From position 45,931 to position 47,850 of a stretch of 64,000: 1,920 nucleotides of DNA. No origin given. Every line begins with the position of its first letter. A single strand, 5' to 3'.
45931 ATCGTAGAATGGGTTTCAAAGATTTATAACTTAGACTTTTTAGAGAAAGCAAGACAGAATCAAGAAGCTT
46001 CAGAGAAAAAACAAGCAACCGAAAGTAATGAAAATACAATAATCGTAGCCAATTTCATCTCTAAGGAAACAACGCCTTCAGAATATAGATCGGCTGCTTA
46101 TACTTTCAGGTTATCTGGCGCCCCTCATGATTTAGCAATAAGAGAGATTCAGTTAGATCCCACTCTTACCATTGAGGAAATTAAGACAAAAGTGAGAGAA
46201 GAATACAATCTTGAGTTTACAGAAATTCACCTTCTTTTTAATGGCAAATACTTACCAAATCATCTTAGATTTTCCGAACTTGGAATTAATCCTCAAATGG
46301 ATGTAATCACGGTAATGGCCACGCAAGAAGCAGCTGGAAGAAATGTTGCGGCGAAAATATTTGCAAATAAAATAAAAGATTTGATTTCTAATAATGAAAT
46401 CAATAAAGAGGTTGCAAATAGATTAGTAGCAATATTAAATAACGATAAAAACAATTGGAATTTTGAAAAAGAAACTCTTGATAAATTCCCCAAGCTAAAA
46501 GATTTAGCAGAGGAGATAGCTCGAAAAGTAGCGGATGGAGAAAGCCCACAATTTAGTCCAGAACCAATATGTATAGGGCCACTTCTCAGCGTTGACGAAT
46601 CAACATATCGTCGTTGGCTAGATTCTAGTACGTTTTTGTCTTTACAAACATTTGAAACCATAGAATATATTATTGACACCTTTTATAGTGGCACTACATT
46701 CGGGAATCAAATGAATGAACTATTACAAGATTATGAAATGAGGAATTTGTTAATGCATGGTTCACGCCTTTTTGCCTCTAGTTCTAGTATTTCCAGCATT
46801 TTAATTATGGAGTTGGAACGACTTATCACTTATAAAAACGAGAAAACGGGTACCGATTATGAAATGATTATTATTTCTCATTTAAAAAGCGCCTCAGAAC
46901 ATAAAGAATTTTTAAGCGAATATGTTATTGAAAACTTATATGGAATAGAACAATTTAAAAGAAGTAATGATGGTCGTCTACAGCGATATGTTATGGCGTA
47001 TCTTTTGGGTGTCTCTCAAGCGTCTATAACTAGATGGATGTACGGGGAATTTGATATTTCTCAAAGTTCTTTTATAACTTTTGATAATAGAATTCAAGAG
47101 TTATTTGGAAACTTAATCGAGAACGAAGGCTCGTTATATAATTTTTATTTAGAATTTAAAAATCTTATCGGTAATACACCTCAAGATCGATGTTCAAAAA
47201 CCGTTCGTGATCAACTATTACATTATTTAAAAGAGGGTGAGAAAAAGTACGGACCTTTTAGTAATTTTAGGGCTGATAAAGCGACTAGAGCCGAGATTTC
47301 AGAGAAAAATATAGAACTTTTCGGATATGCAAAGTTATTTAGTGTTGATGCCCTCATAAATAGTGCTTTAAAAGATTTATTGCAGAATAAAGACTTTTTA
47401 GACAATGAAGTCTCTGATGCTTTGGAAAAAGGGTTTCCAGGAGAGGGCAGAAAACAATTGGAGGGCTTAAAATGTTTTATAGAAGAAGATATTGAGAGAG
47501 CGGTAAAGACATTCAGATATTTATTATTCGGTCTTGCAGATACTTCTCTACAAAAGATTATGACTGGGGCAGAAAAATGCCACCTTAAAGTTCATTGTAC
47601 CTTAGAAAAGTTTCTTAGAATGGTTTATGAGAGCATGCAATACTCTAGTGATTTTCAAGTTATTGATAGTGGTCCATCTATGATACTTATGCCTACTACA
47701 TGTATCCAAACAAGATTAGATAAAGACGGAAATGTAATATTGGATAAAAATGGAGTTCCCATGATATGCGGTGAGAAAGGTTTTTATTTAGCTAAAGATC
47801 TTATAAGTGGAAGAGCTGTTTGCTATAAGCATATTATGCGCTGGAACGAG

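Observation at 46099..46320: A ubiquitin-like beta-grasp domain embedded in the tail of the giant protein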

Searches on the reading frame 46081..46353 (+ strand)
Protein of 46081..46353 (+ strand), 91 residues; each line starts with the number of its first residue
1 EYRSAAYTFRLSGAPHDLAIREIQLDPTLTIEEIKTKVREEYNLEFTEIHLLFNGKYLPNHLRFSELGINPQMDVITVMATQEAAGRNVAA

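Call 8: search_solved_structures(query=window:46090-46341:+, max_evalue=10, show_alignments=3)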
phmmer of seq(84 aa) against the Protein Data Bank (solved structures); distinct sequences matched with E-value up to 10: 310 (the best 60 are shown).
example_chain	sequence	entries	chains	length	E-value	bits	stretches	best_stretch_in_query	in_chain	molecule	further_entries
8q7r_U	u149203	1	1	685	7.9e-32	111.8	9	20-70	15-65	Ubiquitin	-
8pql_E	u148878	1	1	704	5.1e-31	109.3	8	20-70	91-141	Polyubiquitin-C,Nucleotide exchange factor SIL1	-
8pql_U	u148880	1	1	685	6.7e-31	108.9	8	20-70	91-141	Ubiquitin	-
5b83_A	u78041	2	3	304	5.4e-15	58.3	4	20-70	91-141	tetra ubiquitin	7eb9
7yui_A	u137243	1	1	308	6.3e-15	58.1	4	20-70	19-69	Polyubiquitin-C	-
5h07_A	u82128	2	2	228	3.8e-11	46.1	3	20-71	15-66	Polyubiquitin-C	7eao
8pf0_A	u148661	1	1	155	4.3e-08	36.4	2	20-79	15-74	Affilin variant Af1 (77405)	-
8peq_J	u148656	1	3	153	5.4e-08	36.1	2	20-83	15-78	Affilin variant Af2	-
6kbe_G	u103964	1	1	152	5.8e-07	32.8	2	20-72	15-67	Polyubiquitin-C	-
2w9n_A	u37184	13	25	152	6.9e-07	32.6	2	20-71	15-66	UBIQUITIN | Polyubiquitin-C | Polyubiquitin-B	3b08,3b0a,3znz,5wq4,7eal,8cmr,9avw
6njd_A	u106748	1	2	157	7e-07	32.6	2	20-72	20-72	Di-ubiquitin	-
2zvn_A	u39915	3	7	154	7.2e-07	32.5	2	20-71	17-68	UBC protein | Ubiquitin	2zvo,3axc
2y5b_B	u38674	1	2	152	7.2e-07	32.5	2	20-70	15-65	UBIQUITIN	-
7tv4_C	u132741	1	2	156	7.5e-07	32.5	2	20-71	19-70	Polyubiquitin-C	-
4ksl_D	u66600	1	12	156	7.5e-07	32.5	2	20-71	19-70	Polyubiquitin-C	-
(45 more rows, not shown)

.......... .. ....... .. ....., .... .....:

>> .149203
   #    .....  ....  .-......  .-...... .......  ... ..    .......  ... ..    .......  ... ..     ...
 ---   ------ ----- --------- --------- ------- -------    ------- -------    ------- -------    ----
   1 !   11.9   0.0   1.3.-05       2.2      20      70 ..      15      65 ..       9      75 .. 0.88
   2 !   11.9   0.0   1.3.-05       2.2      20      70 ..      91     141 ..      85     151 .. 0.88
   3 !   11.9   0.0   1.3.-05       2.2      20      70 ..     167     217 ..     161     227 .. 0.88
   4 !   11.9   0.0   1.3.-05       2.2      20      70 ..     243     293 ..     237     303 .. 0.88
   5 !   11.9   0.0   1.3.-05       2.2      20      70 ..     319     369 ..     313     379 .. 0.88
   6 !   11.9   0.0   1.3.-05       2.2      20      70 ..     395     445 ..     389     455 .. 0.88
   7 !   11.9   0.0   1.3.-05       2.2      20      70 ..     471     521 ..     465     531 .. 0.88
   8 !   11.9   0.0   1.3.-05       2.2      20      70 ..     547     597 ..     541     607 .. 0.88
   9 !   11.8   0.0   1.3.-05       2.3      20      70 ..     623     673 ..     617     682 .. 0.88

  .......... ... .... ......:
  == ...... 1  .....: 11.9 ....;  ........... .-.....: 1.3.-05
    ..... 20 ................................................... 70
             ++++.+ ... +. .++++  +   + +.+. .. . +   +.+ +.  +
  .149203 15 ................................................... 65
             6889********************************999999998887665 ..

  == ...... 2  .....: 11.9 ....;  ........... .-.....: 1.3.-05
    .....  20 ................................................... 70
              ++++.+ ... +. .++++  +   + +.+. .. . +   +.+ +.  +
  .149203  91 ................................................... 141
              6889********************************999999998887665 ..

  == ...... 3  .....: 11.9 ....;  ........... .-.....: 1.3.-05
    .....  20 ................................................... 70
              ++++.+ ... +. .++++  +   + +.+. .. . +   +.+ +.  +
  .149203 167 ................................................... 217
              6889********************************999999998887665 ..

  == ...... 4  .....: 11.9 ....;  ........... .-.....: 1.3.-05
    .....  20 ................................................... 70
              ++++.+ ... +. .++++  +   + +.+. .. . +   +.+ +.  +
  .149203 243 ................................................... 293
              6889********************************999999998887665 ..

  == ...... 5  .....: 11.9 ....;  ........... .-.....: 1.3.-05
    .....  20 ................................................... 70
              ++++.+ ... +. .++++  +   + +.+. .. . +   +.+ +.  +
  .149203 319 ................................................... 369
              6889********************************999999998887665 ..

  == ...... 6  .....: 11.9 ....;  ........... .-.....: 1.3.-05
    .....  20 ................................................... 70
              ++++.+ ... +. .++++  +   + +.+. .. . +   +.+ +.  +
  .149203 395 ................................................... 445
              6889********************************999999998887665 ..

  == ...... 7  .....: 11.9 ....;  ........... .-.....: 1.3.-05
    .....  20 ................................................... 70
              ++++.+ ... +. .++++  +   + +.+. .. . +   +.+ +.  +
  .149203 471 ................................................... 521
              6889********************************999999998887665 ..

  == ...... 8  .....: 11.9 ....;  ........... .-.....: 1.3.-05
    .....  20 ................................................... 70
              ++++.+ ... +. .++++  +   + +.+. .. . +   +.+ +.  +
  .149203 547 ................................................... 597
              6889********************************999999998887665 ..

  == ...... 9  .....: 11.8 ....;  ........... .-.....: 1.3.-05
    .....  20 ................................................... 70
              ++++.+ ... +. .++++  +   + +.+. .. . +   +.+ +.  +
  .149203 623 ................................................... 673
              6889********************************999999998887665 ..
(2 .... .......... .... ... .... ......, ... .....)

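Call 23: find_homologous_proteins(query=window:46081-46353:+, max_evalue=0.01)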
Query seq(91 aa): no candidate shares three 5-residue words with the query. No homologue found.

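Call 43: predict_structure(alignment_id=A3)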
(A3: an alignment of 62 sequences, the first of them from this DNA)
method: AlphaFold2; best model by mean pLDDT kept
length: 84 residues; sequences in the alignment: 62
mean_pLDDT: 89.7   pTM: 0.76
mean pLDDT of the five models: 89.7, 87.6, 87.4, 86.8, 86.1
residues with pLDDT >= 90: 62; 70-90: 17; 50-70: 4; < 50: 1
segments of 3 or more residues with pLDDT < 50: none
pLDDT, mean of each block of 10 residues (from residue 1): 92 86 96 93 90 95 94 87 56
secondary structure, 60 per line:
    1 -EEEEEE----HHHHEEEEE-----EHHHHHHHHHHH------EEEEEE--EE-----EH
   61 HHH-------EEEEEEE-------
elements in order: E2-7 H12-15 E16-20 H27-37 E44-49 H60-63 E71-77

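Call 50: fold_search(model_id=the predicted structure, library=pdb)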
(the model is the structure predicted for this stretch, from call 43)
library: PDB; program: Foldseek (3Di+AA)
matches with E <= 10: 1565; with E <= 0.001: 351
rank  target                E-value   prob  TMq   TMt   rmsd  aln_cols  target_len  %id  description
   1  8peq_M                4.6e-05  1.00  0.66  0.40   3.6        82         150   21  Complex of diubiquitin-derived artificial binding protein (Affilin) variant Af2 with its target oncofetal fibronectin  (released 2024-06-26)
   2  6fnn_C                4.9e-05  1.00  0.75  0.70   2.2        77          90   17  Caldiarchaeum Subterraneum Ubiquitin:Rpn11-homolog complex (released 2018-07-25)
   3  5w46_B                4.9e-05  1.00  0.74  0.80   2.2        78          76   18  Structure of S65D Phosphomimetic Ubiquitin Refined at 1.2 Angstroms Resolution (released 2017-07-05)
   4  2mlb_MODEL_1_A        4.9e-05  1.00  0.71  0.75   2.3        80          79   24  NMR solution structure of a computational designed protein based on template of human erythrocytic ubiquitin (released 2014-10-29)
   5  2lxa_MODEL_1_A        4.9e-05  1.00  0.70  0.68   3.8        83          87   30  Solution structure of the Get5 ubiquitin-like domain (released 2012-11-21)
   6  8pf0                  5.3e-05  1.00  0.76  0.44   2.5        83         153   18  Diubiquitin-derived artificial binding protein (Affilin) variant Af1 specific to oncofetal fibronectin (released 2024-06-26)
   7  3zdm_C                6.8e-05  1.00  0.71  0.75   3.1        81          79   30  Crystal structure of the Sgt2 N domain and the Get5 UBL domain complex (released 2013-10-02)
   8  1ndd_C                7.3e-05  1.00  0.72  0.81   2.3        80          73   18  STRUCTURE OF NEDD8 (released 1999-02-23)
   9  9m9g_MODEL_1_A        7.3e-05  1.00  0.69  0.70   3.3        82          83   22  NMR structure of ProteinMPNN-designed ubiquitin variant R10 (released 2026-02-11)
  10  4pih_A                7.8e-05  1.00  0.72  0.78   2.4        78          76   17  X-ray crystal structure of the K33S mutant of ubiquitin (released 2014-10-29)
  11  3nob_C                8.9e-05  1.00  0.74  0.82   2.1        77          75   17  Structure of K11-linked di-ubiquitin (released 2010-08-11)
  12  5o76_E                1.1e-04  1.00  0.73  0.83   2.2        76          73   20  Structure of phosphoY371 c-CBL in complex with ZAP70-peptide and UbV.pCBL ubiquitin variant (released 2017-11-01)
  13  3nob_H                1.1e-04  1.00  0.75  0.81   2.3        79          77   16  Structure of K11-linked di-ubiquitin (released 2010-08-11)
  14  6xa9_B                1.1e-04  1.00  0.72  0.76   2.0        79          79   18  SARS CoV-2 PLpro in complex with ISG15 C-terminal domain propargylamide (released 2020-06-17)
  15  1ogw                  1.1e-04  1.00  0.73  0.80   2.3        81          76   15  Synthetic Ubiquitin with fluoro-Leu at 50 and 67 (released 2003-05-30)
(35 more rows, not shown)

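Call 60: search_solved_structures(query=A3, max_evalue=0.001)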
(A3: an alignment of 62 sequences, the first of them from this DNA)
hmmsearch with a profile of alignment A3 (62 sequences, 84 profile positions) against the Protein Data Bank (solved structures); distinct sequences matched with E-value up to 0.001: 222 (the best 60 are shown).
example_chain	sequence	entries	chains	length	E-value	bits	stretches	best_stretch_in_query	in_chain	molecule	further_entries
8q7r_U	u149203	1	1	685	1.7e-50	172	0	18-70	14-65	Ubiquitin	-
8pql_U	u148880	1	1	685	1.9e-49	168.6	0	18-70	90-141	Ubiquitin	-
8pql_E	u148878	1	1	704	2.8e-49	168.1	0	18-70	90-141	Polyubiquitin-C,Nucleotide exchange factor SIL1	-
5b83_A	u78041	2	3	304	2.5e-23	84.9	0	18-70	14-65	tetra ubiquitin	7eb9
7yui_A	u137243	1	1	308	2.7e-23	84.8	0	18-70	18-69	Polyubiquitin-C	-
5h07_A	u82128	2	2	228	2.7e-17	65.6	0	18-70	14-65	Polyubiquitin-C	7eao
8pf0_A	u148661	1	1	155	2.8e-11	46.3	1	18-72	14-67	Affilin variant Af1 (77405)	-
2w9n_A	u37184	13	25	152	4.9e-11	45.5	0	18-70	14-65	UBIQUITIN | Polyubiquitin-C | Polyubiquitin-B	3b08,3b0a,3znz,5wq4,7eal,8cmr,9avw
2zvn_A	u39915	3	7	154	5.2e-11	45.4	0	18-70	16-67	UBC protein | Ubiquitin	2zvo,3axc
4ksl_D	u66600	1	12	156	5.5e-11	45.4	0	18-70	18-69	Polyubiquitin-C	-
7tv4_C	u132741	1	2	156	5.5e-11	45.3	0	18-70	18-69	Polyubiquitin-C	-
4zqs_A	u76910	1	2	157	5.7e-11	45.3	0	18-70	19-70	ubiquitin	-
6n5m_A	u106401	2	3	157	5.7e-11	45.3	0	18-70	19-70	Polyubiquitin-C | Ubiquitin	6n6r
6kbe_G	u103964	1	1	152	6e-11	45.2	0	18-69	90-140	Polyubiquitin-C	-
3wxe_B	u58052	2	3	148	6e-11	45.2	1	18-70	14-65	Ubiquitin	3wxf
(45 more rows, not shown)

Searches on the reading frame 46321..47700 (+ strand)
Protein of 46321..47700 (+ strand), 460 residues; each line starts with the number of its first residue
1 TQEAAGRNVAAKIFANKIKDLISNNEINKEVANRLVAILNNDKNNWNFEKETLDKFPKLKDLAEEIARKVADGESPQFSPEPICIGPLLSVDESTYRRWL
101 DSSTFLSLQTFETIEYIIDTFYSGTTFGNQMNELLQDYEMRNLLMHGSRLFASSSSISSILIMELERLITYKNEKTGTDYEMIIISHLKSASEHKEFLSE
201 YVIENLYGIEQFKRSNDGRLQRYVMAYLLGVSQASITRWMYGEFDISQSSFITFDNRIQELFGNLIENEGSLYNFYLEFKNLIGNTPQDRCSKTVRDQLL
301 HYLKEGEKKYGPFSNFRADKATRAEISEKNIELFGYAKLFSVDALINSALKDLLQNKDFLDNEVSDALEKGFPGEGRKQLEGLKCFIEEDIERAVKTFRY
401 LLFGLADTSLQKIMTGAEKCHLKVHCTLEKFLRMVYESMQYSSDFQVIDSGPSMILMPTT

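Call 99: search_protein_families(library=pfam, proteins=[window:46321-47700:+], max_evalue=10)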
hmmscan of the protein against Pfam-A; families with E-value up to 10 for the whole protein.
window:46321-47700:+ (460 aa): 2 families
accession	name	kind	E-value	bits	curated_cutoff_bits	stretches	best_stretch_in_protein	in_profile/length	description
PF00790.25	VHS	-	0.14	12.4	29.8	0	8-41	81-116/141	VHS domain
PF21070.2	IcmF_helical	-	0.15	12.7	24.1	1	208-244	39-75/106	Type VI secretion protein IcmF helical domain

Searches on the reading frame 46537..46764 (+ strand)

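Call 99: search_protein_families(library=pfam, proteins=[window:46537-46764:+], max_evalue=10)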
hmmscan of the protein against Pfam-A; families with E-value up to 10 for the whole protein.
seq(76 aa): 1 family
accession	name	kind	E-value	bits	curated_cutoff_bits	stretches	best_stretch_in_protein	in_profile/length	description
PF10629.15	CMI2B-like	-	0.21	12.2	21.6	1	50-71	18-39/67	Ciliary microtubule inner protein 2B-like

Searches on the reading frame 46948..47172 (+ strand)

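Call 99: search_protein_families(library=pfam, proteins=[window:46948-47172:+], max_evalue=10)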
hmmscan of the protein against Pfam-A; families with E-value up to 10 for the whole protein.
seq(75 aa): 3 families
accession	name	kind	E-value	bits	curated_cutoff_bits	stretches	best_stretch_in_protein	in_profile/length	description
PF15018.11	InaF-motif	-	0.092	13.2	21.8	1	15-27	9-21/35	TRP-interacting helix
PF15943.11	YdaS_toxin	-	0.17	12.2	30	1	15-37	13-35/65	Bacterial toxin YdaS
PF21070.2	IcmF_helical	-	0.18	12.4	24.1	1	2-36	42-76/106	Type VI secretion protein IcmF helical domain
